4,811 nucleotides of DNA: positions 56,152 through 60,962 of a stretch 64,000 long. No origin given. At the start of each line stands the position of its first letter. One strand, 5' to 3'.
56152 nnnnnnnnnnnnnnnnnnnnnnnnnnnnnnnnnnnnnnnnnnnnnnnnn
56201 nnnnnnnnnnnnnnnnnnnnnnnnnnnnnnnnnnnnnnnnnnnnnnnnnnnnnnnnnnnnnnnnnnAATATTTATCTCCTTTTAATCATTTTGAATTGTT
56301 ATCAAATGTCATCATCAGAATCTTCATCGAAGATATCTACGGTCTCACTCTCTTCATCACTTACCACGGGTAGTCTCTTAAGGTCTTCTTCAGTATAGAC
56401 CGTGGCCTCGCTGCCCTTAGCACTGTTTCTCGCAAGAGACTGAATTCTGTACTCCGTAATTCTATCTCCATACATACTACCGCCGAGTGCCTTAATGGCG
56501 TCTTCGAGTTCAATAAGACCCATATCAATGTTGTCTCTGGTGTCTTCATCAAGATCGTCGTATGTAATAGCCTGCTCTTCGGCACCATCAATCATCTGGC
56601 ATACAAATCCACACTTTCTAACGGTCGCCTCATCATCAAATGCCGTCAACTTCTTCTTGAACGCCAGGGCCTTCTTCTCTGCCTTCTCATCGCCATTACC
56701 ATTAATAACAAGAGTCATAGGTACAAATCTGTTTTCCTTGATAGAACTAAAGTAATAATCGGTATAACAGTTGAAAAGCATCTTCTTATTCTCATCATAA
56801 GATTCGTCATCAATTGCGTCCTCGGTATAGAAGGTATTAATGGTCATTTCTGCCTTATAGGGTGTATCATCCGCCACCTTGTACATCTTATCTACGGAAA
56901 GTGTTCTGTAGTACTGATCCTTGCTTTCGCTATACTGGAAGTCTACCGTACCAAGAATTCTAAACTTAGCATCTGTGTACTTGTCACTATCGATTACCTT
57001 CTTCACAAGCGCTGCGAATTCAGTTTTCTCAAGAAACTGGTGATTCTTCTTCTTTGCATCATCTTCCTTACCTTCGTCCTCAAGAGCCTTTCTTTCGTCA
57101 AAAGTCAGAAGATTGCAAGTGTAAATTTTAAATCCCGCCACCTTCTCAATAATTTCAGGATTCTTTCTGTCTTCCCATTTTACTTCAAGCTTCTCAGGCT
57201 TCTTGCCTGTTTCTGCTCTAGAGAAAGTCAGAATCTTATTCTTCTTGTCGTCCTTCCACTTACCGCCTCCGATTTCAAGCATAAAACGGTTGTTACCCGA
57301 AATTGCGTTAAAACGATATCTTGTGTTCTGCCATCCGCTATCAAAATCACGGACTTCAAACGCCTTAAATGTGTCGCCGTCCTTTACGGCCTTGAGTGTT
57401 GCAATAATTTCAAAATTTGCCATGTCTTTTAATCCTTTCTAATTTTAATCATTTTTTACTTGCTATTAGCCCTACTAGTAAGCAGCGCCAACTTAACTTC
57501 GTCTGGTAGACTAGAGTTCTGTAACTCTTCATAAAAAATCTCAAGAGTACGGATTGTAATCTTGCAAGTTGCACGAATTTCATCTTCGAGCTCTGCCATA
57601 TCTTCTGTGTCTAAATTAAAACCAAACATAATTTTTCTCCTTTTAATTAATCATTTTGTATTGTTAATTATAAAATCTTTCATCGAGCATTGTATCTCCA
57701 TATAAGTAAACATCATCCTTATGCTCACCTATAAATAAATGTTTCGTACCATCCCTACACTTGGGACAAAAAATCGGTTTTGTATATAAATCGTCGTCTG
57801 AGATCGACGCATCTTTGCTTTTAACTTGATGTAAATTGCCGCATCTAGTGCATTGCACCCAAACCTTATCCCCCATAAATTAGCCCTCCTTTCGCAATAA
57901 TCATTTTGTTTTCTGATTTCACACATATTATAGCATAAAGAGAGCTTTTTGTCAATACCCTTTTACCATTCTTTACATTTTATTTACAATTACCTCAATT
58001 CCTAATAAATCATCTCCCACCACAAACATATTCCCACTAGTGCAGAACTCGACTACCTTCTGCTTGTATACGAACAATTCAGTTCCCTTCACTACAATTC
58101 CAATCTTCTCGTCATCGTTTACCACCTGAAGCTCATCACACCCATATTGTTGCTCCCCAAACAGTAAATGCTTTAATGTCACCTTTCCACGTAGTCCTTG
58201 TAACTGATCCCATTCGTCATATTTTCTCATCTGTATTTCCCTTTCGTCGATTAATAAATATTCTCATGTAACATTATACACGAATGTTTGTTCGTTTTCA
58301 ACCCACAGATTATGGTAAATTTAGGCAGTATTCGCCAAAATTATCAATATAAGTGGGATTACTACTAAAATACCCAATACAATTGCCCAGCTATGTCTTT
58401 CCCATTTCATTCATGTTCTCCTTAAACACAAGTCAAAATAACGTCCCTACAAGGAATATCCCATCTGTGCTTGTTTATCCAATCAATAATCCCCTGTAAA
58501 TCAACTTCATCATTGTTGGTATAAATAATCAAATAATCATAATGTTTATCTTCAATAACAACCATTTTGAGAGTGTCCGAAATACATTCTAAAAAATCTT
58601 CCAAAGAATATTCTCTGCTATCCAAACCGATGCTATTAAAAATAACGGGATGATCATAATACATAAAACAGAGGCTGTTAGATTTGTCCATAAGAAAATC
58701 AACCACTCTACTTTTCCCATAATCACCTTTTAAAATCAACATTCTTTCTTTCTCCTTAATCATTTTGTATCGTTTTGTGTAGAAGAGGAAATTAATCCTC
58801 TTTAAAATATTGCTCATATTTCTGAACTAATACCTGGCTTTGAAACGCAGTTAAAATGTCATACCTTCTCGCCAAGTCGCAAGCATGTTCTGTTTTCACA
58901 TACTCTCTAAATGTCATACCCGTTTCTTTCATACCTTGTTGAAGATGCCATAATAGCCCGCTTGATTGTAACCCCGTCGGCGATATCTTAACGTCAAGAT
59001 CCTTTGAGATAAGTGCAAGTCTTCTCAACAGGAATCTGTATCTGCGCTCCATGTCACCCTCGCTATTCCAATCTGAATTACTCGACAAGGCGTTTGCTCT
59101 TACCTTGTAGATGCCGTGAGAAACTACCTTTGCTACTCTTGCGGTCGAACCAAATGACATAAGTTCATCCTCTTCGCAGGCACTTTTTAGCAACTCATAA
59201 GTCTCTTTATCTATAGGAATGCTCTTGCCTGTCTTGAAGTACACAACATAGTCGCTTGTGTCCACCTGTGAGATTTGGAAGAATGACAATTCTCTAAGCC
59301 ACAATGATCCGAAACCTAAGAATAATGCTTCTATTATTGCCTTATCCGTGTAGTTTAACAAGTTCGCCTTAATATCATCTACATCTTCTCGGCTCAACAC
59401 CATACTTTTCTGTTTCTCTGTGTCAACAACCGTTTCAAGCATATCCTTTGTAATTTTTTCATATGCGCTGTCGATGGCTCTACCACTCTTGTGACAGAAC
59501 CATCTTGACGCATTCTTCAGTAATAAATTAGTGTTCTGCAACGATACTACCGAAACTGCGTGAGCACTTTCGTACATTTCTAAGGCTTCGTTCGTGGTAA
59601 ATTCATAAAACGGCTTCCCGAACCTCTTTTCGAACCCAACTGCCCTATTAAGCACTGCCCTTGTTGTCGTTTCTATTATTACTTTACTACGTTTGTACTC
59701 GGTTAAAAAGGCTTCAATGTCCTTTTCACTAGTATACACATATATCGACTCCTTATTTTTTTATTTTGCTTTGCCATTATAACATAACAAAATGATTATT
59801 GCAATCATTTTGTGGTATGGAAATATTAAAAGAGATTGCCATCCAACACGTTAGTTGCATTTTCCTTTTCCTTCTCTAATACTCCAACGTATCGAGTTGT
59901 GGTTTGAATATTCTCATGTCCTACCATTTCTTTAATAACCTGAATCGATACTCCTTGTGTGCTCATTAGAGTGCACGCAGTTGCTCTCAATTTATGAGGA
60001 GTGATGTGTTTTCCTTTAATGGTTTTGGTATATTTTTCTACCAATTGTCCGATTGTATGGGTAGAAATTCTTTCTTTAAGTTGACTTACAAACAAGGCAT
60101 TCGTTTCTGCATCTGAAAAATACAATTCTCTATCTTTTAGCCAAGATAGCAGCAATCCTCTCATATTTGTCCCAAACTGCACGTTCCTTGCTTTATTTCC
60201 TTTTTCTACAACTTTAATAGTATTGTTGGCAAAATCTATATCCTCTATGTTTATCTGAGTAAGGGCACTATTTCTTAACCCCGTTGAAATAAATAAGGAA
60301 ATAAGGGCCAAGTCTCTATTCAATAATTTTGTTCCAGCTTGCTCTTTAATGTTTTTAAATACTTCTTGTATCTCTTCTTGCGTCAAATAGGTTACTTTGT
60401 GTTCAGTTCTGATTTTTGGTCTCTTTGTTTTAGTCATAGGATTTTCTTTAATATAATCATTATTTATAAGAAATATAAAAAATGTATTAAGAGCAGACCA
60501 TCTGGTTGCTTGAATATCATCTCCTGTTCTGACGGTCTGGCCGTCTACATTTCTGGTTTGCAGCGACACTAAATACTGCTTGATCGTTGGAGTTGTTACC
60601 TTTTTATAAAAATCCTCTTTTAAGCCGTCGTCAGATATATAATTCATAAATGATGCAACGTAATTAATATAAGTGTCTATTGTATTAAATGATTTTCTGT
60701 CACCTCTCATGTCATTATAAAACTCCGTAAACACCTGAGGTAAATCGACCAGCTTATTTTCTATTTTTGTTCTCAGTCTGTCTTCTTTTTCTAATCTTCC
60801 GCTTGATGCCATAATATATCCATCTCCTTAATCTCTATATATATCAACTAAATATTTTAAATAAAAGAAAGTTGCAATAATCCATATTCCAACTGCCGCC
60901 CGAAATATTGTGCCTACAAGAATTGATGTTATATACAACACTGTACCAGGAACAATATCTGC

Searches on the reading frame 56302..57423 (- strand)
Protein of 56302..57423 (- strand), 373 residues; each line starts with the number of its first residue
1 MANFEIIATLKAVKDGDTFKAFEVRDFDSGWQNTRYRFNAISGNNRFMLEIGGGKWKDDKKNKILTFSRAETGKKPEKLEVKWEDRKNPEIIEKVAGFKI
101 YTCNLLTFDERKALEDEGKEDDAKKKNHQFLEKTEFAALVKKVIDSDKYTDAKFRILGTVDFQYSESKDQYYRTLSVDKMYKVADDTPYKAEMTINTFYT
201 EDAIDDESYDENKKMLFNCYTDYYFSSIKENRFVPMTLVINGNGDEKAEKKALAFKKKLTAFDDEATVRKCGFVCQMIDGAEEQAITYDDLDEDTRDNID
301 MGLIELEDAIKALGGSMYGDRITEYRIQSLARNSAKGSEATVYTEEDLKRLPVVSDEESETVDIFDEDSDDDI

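Call 43: find_encoding_contigs(protein=window:56302-57423:-, flank=10000, max_places=1)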
Protein window:56302-57423:- (373 aa): 25 contigs read that carry it; 1 place shown.
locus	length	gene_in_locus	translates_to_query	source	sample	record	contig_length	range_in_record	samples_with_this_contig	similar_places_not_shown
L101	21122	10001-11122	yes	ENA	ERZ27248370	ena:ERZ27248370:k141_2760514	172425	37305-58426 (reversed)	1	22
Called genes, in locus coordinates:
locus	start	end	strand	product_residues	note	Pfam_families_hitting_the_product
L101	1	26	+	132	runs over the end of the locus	PF03118:RNA_pol_A_CTD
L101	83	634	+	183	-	-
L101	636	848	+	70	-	-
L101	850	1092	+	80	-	-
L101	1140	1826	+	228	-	PF17338:GP88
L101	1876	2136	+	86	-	-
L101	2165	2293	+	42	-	-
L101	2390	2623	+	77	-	-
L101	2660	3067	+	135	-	-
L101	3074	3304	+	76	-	-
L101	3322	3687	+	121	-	-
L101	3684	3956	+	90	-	-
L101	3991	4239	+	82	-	-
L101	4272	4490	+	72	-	-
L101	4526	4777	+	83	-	-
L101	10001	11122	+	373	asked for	-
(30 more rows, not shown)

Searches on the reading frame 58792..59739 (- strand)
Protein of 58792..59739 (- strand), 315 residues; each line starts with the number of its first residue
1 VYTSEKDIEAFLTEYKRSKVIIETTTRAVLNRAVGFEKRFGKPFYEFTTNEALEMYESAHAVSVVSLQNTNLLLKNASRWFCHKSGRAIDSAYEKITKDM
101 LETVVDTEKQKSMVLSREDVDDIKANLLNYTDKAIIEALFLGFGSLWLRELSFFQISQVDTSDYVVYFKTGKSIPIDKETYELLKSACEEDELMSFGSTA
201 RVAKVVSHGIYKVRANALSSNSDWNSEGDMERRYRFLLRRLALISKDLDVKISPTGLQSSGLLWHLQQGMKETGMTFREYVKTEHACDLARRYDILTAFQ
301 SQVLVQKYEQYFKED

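Call 54: search_protein_families(library=pfam, proteins=[window:58792-59739:-], max_evalue=0.01)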
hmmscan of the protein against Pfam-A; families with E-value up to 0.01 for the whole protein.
window:58792-59739:- (315 aa): 1 family
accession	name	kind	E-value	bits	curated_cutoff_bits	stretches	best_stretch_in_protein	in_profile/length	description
PF22822.1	MrpR_N_CB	-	0.00045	21.3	27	1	9-80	8-76/79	MrpR, N-terminal core-binding domain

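Call 73: search_solved_structures(query=window:58792-59739:-, max_evalue=1)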
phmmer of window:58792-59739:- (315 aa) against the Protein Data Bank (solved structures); distinct sequences matched with E-value up to 1: 4.
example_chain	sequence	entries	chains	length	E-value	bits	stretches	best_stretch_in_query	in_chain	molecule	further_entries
8bj6_A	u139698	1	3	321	5.1e-06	29.1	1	27-308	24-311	SPbeta prophage-derived uncharacterized protein YopR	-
8bjv_A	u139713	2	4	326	5.4e-06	29.1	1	27-307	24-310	SPbeta prophage-derived uncharacterized protein YopR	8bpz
8a0a_A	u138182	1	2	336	5.8e-06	29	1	27-277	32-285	Bacillus subtilis SPbeta prophage master regulator MrpR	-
9rd5_H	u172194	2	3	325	0.00018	24.1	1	28-198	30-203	Core-binding (CB) domain-containing protein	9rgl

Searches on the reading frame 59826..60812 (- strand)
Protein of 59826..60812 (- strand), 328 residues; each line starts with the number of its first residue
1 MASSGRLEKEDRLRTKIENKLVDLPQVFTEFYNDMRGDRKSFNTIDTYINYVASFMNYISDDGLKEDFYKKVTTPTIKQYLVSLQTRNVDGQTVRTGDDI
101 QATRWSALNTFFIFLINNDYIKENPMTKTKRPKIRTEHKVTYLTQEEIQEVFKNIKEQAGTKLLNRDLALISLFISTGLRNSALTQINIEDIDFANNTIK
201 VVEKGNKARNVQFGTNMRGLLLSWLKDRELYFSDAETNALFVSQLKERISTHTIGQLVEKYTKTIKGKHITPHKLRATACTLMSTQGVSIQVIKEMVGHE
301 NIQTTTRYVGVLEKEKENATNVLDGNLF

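Call 54: search_protein_families(library=pfam, proteins=[window:59826-60812:-], max_evalue=0.01)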
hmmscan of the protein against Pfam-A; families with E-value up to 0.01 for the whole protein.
window:59826-60812:- (328 aa): 3 families
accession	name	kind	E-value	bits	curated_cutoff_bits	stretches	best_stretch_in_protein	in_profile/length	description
PF00589.27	Phage_integrase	-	3.3e-34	118.6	27.1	1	142-312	2-169/172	Phage integrase family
PF13495.12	Phage_int_SAM_4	-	1.4e-06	29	27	1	29-112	3-75/85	Phage integrase, N-terminal SAM-like domain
PF02899.23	Phage_int_SAM_1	-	0.0006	20.5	22.3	1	29-117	2-81/83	Phage integrase, N-terminal SAM-like domain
